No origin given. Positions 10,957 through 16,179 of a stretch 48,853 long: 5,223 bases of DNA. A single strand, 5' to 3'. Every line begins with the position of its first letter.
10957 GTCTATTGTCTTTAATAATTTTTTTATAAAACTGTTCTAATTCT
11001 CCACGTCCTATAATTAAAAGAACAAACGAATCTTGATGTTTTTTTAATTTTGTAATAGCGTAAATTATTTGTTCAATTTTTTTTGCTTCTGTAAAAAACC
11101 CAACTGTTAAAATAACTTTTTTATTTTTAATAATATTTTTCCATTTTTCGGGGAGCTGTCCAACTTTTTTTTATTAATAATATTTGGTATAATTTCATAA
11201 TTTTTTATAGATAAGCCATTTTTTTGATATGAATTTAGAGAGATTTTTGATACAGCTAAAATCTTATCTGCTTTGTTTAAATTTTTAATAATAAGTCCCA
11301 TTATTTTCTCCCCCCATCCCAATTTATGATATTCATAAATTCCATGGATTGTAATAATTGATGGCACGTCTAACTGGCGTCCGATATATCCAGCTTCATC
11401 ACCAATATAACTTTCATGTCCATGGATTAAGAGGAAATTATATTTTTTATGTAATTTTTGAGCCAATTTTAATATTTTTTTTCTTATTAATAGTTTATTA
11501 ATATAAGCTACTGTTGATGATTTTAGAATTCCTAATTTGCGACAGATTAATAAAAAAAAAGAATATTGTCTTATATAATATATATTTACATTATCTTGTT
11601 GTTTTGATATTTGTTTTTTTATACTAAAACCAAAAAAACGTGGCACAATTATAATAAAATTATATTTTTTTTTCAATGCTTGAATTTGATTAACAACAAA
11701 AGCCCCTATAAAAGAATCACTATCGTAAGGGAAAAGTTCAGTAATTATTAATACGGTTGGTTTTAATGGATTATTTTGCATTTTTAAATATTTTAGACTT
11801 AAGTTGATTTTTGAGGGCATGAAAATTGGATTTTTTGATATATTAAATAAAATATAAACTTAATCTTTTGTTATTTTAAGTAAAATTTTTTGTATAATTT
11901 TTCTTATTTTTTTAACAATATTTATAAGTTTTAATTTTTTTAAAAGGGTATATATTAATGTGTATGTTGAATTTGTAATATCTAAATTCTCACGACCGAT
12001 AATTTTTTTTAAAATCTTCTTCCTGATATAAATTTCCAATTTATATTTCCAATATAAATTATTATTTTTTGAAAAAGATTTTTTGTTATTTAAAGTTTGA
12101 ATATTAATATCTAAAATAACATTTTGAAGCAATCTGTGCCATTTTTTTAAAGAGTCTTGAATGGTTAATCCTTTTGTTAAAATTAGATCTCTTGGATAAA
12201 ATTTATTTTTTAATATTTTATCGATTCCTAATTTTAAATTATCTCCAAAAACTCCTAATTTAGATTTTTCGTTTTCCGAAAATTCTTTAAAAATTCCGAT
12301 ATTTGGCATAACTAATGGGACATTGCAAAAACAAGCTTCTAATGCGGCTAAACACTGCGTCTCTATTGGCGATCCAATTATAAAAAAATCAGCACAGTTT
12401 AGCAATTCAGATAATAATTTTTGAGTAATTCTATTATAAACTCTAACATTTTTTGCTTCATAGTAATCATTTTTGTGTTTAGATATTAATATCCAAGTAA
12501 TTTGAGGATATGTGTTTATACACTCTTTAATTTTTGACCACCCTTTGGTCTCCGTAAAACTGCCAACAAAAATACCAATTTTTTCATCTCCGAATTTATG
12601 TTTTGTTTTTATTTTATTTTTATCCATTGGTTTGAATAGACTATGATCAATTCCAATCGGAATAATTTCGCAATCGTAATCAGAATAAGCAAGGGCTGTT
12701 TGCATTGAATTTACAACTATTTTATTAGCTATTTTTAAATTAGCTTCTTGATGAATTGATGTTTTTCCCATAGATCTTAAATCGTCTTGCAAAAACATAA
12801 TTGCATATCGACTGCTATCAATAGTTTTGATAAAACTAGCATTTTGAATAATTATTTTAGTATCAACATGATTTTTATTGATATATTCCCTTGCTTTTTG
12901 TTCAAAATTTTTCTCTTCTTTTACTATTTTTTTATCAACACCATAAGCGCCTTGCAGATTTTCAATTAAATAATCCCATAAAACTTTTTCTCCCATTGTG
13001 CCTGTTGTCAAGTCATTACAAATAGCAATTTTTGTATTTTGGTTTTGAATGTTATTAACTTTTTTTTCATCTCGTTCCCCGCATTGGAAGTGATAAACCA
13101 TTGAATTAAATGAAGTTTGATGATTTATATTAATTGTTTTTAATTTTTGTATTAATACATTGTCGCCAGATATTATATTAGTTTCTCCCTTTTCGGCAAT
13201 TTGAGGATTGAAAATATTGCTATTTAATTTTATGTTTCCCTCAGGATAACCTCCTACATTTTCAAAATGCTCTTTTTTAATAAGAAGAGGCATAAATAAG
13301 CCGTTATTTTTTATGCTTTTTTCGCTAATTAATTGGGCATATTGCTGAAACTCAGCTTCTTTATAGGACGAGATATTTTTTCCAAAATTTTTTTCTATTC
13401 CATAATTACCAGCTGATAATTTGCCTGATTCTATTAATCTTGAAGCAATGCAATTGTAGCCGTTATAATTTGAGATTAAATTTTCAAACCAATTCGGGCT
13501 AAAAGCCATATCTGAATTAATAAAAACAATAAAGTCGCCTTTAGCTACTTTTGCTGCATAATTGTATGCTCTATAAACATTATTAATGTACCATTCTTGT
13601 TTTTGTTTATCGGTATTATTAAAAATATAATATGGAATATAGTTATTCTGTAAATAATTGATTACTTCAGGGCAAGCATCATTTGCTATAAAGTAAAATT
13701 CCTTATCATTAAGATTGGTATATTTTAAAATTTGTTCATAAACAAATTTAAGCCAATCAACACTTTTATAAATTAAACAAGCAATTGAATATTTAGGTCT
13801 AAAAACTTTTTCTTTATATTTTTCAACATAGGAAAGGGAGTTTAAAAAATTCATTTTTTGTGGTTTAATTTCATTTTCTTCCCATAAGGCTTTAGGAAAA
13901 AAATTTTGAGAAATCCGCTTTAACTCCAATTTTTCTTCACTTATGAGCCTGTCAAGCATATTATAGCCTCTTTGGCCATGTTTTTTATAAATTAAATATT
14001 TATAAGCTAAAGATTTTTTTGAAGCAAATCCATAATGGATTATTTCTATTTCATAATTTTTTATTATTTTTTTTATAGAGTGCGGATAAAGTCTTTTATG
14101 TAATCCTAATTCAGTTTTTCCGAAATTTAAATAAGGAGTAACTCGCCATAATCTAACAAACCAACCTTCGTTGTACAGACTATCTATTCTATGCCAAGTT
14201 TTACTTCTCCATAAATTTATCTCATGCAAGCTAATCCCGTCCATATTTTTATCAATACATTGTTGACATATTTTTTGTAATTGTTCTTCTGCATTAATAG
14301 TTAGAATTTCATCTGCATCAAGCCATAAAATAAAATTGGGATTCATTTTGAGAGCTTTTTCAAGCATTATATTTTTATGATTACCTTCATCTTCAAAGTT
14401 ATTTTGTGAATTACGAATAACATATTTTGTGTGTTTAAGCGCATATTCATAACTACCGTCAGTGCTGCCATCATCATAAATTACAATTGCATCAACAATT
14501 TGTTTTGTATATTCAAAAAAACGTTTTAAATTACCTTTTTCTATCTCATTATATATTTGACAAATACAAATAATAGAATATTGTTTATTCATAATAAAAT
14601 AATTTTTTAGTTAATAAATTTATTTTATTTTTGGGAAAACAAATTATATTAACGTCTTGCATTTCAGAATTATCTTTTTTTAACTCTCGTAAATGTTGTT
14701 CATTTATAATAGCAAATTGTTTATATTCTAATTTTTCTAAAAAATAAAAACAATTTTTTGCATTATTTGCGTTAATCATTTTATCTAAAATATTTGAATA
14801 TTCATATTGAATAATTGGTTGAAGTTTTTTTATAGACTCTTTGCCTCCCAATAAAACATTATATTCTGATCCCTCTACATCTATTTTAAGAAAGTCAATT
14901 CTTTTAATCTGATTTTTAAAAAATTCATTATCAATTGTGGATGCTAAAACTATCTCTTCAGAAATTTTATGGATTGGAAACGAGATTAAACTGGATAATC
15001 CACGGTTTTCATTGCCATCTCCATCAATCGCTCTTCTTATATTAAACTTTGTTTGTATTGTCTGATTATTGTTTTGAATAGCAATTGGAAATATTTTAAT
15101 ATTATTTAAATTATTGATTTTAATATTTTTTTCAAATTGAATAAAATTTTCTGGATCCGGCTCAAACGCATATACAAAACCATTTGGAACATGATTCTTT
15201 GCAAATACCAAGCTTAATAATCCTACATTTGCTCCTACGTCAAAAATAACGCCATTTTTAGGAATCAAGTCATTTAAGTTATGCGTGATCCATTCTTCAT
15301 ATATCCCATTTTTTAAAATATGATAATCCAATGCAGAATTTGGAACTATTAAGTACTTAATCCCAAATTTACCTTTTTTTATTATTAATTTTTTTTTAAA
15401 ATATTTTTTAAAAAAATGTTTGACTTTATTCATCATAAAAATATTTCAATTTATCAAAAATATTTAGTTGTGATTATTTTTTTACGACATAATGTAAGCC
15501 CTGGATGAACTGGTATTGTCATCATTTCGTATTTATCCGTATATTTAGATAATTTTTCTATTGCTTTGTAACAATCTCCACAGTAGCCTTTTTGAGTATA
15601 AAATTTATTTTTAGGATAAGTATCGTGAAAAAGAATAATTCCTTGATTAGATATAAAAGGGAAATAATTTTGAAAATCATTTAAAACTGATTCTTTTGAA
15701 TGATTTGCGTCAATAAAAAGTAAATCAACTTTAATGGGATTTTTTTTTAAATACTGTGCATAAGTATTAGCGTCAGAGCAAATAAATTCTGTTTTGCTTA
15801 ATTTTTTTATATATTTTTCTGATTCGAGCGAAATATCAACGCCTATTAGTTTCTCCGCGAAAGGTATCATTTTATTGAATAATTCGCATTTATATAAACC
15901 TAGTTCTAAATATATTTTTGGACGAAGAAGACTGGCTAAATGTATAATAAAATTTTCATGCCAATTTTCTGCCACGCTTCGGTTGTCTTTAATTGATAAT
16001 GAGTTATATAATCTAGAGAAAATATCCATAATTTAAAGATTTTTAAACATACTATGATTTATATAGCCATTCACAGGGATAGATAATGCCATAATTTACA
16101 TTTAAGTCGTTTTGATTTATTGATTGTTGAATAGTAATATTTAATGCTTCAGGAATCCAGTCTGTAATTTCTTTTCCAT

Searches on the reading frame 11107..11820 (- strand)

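Call 7: search_protein_families(library=pfam, proteins=[window:11107-11820:-], max_evalue=0.001)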
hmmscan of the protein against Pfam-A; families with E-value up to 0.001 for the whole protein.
window:11107-11820:- (237 aa): 2 families
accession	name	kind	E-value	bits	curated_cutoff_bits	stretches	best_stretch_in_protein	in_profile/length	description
PF13439.12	Glyco_transf_4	-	1.1e-10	42.3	28.5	1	116-216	60-167/170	Glycosyltransferase Family 4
PF13579.12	Glyco_trans_4_4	-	0.00044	21.1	29.7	1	118-213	62-157/158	Glycosyl transferase 4-like domain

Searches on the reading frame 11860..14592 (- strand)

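Call 7: search_protein_families(library=pfam, proteins=[window:11860-14592:-], max_evalue=0.001)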
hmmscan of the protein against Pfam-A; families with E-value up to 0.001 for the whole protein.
window:11860-14592:- (910 aa): 4 families
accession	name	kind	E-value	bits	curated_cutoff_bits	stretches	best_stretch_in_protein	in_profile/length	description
PF00535.33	Glycos_transf_2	-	9.6e-16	58.6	23.3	2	13-110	6-105/168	Glycosyl transferase family 2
PF13704.12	Glyco_tranf_2_4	-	2.2e-13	50.9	27.5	1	21-105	6-94/98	Glycosyl transferase family 2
PF00534.26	Glycos_transf_1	-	4.6e-09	36.5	26.4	1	658-799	2-161/172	Glycosyl transferases group 1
PF13692.12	Glyco_trans_1_4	-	3.7e-05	24.5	27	1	674-779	5-122/142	Glycosyl transferases group 1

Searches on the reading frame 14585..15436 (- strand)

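Call 7: search_protein_families(library=pfam, proteins=[window:14585-15436:-], max_evalue=0.001)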
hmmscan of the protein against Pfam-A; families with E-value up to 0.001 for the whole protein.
window:14585-15436:- (283 aa): 2 families
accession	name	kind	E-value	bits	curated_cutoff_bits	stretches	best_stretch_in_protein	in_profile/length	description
PF05050.19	Methyltransf_21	-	1.7e-23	84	22.7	1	66-217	1-152/173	Methyltransferase FkbM domain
PF02475.24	TRM5-TYW2_MTfase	-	4.3e-06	27.2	28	1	56-132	32-104/164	TRM5/TYW2 methyltransferase domain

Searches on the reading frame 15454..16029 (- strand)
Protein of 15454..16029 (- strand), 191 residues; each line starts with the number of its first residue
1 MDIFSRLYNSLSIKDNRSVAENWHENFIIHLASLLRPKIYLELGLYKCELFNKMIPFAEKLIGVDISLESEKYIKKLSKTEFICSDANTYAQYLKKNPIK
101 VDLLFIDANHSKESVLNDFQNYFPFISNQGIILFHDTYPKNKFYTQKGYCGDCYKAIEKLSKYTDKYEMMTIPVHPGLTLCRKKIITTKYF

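Call 7: search_protein_families(library=pfam, proteins=[window:15454-16029:-], max_evalue=0.001)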
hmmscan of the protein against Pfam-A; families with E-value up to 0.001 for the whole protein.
window:15454-16029:- (191 aa): 2 families
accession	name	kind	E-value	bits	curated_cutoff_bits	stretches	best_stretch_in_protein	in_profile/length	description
PF13578.12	Methyltransf_24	-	1.1e-12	49.1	26.3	1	59-137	24-105/105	Methyltransferase domain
PF01596.23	Methyltransf_3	-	2.4e-05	24.2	22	1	25-184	33-204/204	O-methyltransferase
